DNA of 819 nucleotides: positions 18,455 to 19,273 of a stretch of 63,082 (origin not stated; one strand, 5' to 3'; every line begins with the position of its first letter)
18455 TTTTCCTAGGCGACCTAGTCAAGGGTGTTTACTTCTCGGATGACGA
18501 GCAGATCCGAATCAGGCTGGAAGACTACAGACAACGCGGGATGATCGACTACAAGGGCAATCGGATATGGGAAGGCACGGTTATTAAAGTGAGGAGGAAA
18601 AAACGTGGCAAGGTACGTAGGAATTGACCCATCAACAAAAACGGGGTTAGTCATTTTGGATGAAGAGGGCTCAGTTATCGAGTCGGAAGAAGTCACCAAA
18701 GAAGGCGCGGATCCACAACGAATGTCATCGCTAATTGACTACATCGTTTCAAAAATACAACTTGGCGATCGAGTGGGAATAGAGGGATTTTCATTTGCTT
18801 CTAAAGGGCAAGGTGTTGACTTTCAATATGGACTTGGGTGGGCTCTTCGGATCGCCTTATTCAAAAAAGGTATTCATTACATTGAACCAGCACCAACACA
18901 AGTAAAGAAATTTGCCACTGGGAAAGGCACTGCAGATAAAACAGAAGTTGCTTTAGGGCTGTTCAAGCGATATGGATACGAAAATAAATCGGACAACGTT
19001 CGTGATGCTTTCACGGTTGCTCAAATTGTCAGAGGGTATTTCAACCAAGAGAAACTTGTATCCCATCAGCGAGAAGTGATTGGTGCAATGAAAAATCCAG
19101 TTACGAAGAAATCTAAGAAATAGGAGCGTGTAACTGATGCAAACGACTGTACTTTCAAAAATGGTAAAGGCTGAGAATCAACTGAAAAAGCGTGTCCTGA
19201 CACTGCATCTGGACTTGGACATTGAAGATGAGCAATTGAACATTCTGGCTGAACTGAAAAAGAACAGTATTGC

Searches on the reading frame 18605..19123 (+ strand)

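Call 28: search_protein_families(library=phrogs, proteins=[window:18605-19123:+], max_evalue=0.001)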
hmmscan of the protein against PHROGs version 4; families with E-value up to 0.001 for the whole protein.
window:18605-19123:+ (172 aa): 2 families
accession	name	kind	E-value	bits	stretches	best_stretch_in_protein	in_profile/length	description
phrog_159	-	DNA, RNA and nucleotide metabolism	1.1e-33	117.6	1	1-171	87-283/330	RuvC-like Holliday junction resolvase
phrog_1770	-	DNA, RNA and nucleotide metabolism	3.6e-08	34.6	1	1-145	3-150/158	Holliday junction resolvase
